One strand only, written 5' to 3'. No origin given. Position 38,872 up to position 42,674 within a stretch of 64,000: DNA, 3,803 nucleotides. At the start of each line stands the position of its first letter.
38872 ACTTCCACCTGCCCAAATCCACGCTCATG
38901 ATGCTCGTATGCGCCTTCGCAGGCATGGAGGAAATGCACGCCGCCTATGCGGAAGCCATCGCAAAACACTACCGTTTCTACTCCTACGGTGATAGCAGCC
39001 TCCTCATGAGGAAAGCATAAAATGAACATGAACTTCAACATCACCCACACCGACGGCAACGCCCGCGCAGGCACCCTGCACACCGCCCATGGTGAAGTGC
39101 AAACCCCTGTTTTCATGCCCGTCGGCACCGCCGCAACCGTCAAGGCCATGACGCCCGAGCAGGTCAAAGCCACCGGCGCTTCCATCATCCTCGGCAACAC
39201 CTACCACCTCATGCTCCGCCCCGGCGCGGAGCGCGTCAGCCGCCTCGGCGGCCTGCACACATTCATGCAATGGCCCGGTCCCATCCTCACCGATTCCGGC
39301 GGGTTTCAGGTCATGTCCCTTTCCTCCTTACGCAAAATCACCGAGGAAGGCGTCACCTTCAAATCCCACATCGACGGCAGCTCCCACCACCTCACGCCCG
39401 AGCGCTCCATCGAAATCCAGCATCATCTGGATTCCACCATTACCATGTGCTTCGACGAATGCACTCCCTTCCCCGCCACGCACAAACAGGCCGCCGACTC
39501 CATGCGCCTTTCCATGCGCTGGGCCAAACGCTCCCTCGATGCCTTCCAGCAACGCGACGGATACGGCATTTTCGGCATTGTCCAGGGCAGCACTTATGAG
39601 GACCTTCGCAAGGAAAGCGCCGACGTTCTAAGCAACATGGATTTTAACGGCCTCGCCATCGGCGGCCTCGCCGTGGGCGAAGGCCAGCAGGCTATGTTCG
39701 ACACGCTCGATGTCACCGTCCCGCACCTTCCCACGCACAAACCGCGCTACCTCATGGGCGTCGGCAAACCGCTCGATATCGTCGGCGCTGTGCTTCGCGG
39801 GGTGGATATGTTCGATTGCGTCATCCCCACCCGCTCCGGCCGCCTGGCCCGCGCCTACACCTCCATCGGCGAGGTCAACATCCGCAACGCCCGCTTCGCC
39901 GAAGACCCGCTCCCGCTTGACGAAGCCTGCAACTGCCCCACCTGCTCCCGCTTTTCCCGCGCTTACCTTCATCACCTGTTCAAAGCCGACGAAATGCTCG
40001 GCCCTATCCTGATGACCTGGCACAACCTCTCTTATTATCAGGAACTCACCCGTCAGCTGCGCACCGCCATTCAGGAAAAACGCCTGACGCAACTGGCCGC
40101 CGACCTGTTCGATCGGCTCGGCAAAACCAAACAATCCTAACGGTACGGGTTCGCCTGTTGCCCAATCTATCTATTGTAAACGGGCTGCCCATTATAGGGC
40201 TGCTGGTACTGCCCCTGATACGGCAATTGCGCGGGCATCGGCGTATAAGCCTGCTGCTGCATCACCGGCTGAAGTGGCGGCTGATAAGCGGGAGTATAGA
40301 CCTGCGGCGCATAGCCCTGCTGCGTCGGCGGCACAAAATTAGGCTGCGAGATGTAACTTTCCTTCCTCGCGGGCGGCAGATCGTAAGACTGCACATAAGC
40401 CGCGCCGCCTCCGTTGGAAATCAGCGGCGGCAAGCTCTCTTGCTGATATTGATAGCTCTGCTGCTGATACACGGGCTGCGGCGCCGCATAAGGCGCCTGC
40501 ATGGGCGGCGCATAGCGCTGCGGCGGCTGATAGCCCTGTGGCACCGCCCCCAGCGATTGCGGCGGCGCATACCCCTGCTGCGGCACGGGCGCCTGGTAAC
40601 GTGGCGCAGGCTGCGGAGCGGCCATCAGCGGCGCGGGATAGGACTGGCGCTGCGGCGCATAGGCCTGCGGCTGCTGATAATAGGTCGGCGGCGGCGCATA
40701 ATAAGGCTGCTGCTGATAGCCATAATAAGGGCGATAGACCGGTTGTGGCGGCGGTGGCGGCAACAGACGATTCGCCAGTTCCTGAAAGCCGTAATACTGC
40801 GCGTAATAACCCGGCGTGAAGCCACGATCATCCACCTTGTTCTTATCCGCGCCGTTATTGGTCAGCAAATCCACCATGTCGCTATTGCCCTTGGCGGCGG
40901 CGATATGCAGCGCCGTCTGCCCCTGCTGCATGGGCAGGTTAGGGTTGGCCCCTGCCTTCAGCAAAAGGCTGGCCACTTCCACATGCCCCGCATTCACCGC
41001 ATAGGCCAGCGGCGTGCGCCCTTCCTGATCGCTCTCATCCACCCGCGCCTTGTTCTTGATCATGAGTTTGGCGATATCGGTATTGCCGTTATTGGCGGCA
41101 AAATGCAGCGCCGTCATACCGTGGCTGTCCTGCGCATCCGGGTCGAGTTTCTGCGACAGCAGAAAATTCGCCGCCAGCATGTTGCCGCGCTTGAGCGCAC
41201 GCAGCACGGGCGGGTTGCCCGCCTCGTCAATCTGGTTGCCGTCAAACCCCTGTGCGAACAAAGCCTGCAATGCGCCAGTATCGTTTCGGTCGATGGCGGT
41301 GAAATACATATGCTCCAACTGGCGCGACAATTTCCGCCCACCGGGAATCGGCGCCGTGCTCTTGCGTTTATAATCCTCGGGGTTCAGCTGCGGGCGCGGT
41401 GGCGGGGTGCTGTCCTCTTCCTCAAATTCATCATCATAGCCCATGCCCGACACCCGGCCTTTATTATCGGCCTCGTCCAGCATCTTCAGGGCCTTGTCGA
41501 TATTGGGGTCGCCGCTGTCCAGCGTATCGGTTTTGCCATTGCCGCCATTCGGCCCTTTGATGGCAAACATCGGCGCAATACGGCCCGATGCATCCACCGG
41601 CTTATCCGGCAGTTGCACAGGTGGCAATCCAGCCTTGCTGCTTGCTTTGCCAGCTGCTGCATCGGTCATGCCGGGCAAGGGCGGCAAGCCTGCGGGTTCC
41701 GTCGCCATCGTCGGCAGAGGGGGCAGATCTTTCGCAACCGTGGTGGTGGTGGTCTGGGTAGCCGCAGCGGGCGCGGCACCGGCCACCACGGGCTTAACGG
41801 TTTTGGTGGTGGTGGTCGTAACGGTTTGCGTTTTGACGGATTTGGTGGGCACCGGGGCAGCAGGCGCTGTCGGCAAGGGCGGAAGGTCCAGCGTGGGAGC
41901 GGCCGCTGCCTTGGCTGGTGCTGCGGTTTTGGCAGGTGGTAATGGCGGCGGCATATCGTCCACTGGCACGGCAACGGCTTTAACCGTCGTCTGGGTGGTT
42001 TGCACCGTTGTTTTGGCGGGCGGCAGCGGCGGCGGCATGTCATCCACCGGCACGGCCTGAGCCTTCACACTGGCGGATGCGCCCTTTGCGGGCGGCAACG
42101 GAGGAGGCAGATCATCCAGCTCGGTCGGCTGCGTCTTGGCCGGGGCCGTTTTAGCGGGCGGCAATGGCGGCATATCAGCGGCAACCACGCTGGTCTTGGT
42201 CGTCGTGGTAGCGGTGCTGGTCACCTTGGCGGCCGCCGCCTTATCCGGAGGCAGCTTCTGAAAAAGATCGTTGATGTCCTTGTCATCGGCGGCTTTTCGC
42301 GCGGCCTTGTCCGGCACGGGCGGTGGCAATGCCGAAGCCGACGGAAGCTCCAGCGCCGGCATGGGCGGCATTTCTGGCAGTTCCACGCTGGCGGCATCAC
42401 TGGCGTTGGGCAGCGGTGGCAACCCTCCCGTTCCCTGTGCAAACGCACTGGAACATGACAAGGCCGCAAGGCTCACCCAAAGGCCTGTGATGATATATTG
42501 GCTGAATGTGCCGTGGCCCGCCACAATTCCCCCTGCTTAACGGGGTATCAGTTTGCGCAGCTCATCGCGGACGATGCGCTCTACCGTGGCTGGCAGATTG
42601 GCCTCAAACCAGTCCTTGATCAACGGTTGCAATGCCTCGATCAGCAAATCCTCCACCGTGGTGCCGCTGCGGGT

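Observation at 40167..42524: Exported protein combining FH1/ActA-like polyproline repeats, ankyrin repeats and a low-complexity tail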

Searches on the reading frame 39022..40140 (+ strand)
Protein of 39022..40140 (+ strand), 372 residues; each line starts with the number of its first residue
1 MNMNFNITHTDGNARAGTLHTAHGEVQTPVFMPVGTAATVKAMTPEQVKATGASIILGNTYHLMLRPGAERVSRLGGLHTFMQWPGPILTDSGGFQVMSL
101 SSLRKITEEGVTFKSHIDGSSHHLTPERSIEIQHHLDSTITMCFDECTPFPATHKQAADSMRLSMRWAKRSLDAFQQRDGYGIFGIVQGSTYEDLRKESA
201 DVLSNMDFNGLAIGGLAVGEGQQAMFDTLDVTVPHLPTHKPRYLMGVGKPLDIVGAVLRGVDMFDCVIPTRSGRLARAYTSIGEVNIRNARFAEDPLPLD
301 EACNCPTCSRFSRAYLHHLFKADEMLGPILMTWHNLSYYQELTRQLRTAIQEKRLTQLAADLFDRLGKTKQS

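Call 9: find_related_loci(query=window:39022-40140:+, collection=genome_contigs, flank=8000)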
Query window:39022-40140:+ (372 aa) in genome_contigs; peptide patterns used: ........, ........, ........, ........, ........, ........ (x = any residue, [..] = any of these).
600 stretches matched a pattern (row limit reached: there are more); 598 encode a relative of the query (tblastn E <= 1e-3); the best 80 are kept; 80 distinct loci.
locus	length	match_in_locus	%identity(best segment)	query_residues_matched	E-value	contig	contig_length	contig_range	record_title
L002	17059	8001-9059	73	4-356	0e+0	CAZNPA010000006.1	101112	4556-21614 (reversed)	MAG TPA_asm: uncultured Rickettsiales bacterium isolate binchicken_co199_43 genome assembly, contig: NODE_276_length_101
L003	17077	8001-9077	71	1-359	0e+0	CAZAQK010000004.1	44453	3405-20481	MAG TPA_asm: uncultured Rickettsiales bacterium isolate SRP199154_co2_87 genome assembly, contig: NODE_481_length_44453_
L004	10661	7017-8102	71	1-362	2e-178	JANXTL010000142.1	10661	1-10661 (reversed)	MAG: Acetobacteraceae bacterium isolate 338R_metabat_61 338R_k141_925102, whole genome shotgun sequence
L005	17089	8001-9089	69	1-363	1e-177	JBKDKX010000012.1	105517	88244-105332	MAG: Alphaproteobacteria bacterium isolate samp_2119_metabat2_316 samp_2119_666122, whole genome shotgun sequence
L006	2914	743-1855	67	1-371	0e+0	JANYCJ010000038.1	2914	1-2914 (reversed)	MAG: Alphaproteobacteria bacterium isolate 336R_metabinner_139 336R_k141_1304434, whole genome shotgun sequence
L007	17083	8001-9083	71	3-363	2e-176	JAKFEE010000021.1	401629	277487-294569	MAG: Rhodospirillaceae bacterium isolate LC065 contig-124_4, whole genome shotgun sequence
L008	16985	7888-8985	70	4-371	7e-175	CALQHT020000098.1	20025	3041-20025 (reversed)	MAG: Nitrosovibrio sp. Nv4 isolate HRS-HS12-bin-48 genome assembly, contig: HRSG-H12-C3015, whole genome shotgun sequenc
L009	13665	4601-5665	71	1-355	2e-174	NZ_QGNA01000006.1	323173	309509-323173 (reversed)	Falsiroseomonas bella strain CQN31 contig6, whole genome shotgun sequence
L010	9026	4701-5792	69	2-365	3e-174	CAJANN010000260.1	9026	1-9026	MAG: uncultured Rhodospirillaceae bacterium isolate Loc080925-5-5m_bin-0134 genome assembly, contig: bin-0134:260/370, w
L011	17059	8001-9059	71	3-355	3e-174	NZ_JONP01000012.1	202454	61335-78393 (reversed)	Roseomonas aerilata DSM 19363 BO39DRAFT_scaffold00012.12_C, whole genome shotgun sequence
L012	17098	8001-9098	68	2-367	3e-174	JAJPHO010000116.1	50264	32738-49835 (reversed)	MAG: Alphaproteobacteria bacterium isolate Centralia_MAG_175 k107_33131583, whole genome shotgun sequence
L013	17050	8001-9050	71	1-350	1e-173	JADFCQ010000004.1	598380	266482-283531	Acetobacteraceae bacterium H6797 19074_4, whole genome shotgun sequence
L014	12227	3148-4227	70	1-360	2e-173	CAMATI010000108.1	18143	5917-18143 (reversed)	MAG: Asaia bogorensis isolate LH-05nov19-239 genome assembly, contig: LH-05nov19-C6712, whole genome shotgun sequence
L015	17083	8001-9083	70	3-363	2e-173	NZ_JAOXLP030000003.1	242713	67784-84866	Roseomonas xinghualingensis strain SXEYE001 Scaffold3_1, whole genome shotgun sequence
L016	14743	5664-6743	69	1-360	2e-172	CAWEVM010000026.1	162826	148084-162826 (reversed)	MAG: uncultured Alphaproteobacteria bacterium isolate MFD05521.bin.1.2 genome assembly, contig: contig_59786, whole geno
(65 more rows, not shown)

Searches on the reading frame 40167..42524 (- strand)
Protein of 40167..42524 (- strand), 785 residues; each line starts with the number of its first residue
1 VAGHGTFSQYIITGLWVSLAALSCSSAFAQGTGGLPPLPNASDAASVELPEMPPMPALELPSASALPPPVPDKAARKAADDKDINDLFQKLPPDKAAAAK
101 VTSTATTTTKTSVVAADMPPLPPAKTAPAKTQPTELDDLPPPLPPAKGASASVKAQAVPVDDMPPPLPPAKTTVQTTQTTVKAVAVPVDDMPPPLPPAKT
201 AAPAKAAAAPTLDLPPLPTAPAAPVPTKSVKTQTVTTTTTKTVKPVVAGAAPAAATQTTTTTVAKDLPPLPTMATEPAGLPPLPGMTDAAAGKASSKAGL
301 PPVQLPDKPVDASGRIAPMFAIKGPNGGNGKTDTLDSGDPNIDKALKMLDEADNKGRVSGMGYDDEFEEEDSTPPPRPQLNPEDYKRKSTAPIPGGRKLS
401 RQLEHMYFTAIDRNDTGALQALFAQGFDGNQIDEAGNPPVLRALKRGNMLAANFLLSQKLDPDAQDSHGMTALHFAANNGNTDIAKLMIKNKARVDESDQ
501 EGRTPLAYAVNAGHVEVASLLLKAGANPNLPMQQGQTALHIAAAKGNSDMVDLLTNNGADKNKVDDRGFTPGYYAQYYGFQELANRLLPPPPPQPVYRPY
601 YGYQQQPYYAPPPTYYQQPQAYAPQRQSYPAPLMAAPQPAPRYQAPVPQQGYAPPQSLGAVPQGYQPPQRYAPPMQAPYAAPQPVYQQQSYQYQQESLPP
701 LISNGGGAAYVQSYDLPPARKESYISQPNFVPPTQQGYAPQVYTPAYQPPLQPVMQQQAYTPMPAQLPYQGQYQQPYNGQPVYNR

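Call 3: search_protein_families(library=pfam, proteins=[window:40167-42524:-], max_evalue=0.01)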
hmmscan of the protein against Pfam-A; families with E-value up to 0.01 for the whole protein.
window:40167-42524:- (785 aa): 6 families
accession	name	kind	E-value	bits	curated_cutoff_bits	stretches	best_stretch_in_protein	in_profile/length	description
PF12796.13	Ank_2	-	3.3e-38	130.6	27.3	3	443-530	4-88/90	Ankyrin repeats (3 copies)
PF00023.36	Ank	-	1.9e-26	91.1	21.1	3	502-530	2-30/33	Ankyrin repeat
PF13637.12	Ank_4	-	4.3e-26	90.8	22.7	4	507-554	2-49/50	Ankyrin repeats (many copies)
PF13857.12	Ank_5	-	3.1e-22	78.9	27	3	457-509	3-56/56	Ankyrin repeats (many copies)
PF13606.12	Ank_3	-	2e-19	67.8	22.3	3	535-562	2-29/30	Ankyrin repeat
PF24521.3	Ank_KRIT1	-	0.00012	22.2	80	1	471-557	20-107/149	KRIT1 ankyrin-repeats domain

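Call 4: search_protein_families(library=ncbifam, proteins=[window:40167-42524:-], max_evalue=0.01)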
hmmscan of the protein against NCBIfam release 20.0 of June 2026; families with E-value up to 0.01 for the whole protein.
window:40167-42524:- (785 aa): 9 families
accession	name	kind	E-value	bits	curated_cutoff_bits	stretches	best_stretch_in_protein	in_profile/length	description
NF043023.1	T4SS_AnkH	equivalog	1.3e-20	73.6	600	2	482-562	45-125/467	Dot/Icm T4SS effector AnkH/LegA3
NF041931.2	MzaA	equivalog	2.2e-18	66.5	800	2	473-563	6-96/726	MZA anti-phage system associated sigma-70 family RNA polymerase sigma factor MzaA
NF043029.1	T4SS_AnkY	equivalog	1.3e-16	60.2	600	2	499-575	454-531/543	Dot/Icm T4SS effector AnkY/LegA9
NF043028.1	T4SS_AnkX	equivalog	2.5e-12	45.8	1400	2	406-551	551-701/938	Dot/Icm T4SS effector AnkN/AnkX/LegA8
NF043022.1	T4SS_AnkG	equivalog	1.4e-10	40.5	500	1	439-548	333-449/455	Dot/Icm T4SS effector AnkG/AnkZ/LegA7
TIGR00870.1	trp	subfamily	1.3e-06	26.8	498.75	0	533-560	129-156/747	transient-receptor-potential calcium channel protein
NF043027.1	T4SS_AnkQ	equivalog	9.9e-06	24.4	700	0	443-477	334-372/496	Dot/Icm T4SS effector AnkQ/LegA10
NF043021.1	T4SS_AnkF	equivalog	0.00055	18.3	1000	1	472-527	588-644/917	Dot/Icm T4SS effector AnkF/LegA14/Ceg31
NF043019.1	T4SS_AnkC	equivalog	0.0014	17.6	450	1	457-557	115-223/459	Dot/Icm T4SS effector AnkC/LegA12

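Call 6: find_homologous_proteins(query=window:40167-42524:-, max_evalue=0.00001)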
Query window:40167-42524:- (785 aa): 16 proteins with E <= 0.00001 among 8000 candidates.
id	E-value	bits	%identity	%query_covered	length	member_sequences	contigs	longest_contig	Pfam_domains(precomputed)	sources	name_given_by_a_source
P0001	1.8e-64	237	35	20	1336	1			PF14604.13,PF13606.13,PF13857.13,PF23745.2,PF12796.14,PF00023.37,PF13637.13,PF00018.35,PF24521.3,PF07653.24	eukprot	eukprot:TRINITY_DN3864_c0_g1_i1.p1 TRINITY_DN3864_c0_g1~~TRINITY_DN3864_c0_g1_i1.p1 ORF type:complet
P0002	2.8e-57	213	33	17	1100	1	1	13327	PF13606.13,PF13857.13,PF12796.14,PF00023.37,PF13637.13,PF24521.3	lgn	-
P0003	3.8e-57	213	41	17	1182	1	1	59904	PF08401.17,PF13606.13,PF13857.13,PF28177.1,PF12796.14,PF00023.37,PF13637.13,PF18818.8,PF24521.3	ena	-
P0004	4.8e-51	193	34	22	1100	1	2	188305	PF13606.13,PF13857.13,PF12796.14,PF00023.37,PF13637.13,PF24521.3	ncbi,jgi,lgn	-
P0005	8.1e-41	159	31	20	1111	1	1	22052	PF13606.13,PF13857.13,PF12796.14,PF00023.37,PF13637.13,PF24521.3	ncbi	-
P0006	7.1e-37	146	35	14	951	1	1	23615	PF13606.13,PF13857.13,PF23745.2,PF12796.14,PF00023.37,PF13637.13,PF24521.3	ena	-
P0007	8.4e-22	96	36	21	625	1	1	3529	PF13606.13,PF13857.13,PF12796.14,PF00023.37,PF13243.13,PF13637.13,PF24521.3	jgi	jgi:ankyrin repeat protein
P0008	2.4e-20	91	35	19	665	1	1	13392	PF13606.13,PF13857.13,PF12796.14,PF00023.37,PF13637.13,PF24521.3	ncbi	-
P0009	3.7e-18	84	33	12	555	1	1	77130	PF13606.13,PF13857.13,PF28177.1,PF12796.14,PF00023.37,PF13637.13,PF24521.3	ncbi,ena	-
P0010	4.4e-18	84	41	16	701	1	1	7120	PF13606.13,PF13857.13,PF23745.2,PF12796.14,PF00023.37,PF13637.13,PF24521.3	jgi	jgi:ankyrin repeat protein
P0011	3.7e-14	71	36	17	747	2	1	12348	PF13606.13,PF13857.13,PF12796.14,PF00023.37,PF13637.13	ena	-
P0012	3.9e-10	57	34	17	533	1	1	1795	PF13606.13,PF13857.13,PF12796.14,PF00023.37,PF13637.13,PF24521.3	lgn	-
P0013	5.9e-10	57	31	15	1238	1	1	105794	PF22939.3,PF25053.1,PF13606.13,PF13857.13,PF24883.3,PF12796.14,PF00023.37,PF13637.13,PF13191.13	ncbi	ncbi:hypothetical protein MY11210_004455 [Beauveria gryllotalpidicola]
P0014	4.7e-8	50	34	12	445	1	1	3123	PF13606.13,PF13857.13,PF12796.14,PF00023.37,PF13637.13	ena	-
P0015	6.6e-8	50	33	24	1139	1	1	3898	PF13606.13,PF13857.13,PF12796.14,PF00023.37,PF13637.13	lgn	-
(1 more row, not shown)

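Call 8: find_encoding_contigs(protein=window:40167-42524:-, flank=10000, max_places=6)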
Protein window:40167-42524:- (785 aa): 1 contig read that carries it; 1 place shown.
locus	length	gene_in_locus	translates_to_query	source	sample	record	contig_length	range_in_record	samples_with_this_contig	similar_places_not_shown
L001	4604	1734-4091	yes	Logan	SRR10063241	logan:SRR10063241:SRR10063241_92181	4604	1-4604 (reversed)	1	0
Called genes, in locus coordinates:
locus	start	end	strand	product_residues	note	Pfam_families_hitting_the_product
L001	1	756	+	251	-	?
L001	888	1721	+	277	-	PF10691:DUF2497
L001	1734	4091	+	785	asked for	-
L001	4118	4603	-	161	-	?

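Call 100: predict_structure(protein=window:40170-42437:-)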
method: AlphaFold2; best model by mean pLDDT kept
length: 756 residues; sequences in the alignment: 1
mean_pLDDT: 43.5   pTM: 0.30
mean pLDDT of the five models: 43.5, 41.2, 38.4, 35.9, 35.6
residues with pLDDT >= 90: 0; 70-90: 56; 50-70: 132; < 50: 568
segments of 3 or more residues with pLDDT < 50: 1-58, 61-111, 113-163, 165-283, 285-307, 322-335, 337-352, 354-362, 467-473, 529-540, 542-550, 568-646, 648-702, 704-756
pLDDT, mean of each block of 10 residues (from residue 1): 38 39 41 38 39 47 36 28 31 34 34 36 33 40 29 31 40 35 35 31 33 32 33 33 33 36 32 36 41 35 39 52 47 40 45 45 58 76 72 57 60 71 64 57 70 73 56 60 72 68 60 62 59 43 47 54 52 41 40 35 38 39 36 38 41 33 34 34 34 34 36 34 35 37 34 37
secondary structure, 60 per line:
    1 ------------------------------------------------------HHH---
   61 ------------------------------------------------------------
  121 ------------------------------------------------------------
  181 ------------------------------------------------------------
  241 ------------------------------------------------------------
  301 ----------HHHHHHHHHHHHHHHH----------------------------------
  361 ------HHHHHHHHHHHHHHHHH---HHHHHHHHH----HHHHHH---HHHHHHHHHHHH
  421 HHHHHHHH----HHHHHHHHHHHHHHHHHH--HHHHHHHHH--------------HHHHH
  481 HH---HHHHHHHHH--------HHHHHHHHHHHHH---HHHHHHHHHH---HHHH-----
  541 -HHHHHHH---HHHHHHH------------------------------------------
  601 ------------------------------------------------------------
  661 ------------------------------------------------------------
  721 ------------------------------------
elements in order (helices of 4 or more, strands of 3 or more residues): H311-326 H367-383 H387-395 H400-405 H409-428 H433-450 H453-461 H476-482 H486-494 H503-515 H519-528 H532-535 H542-548 H552-558
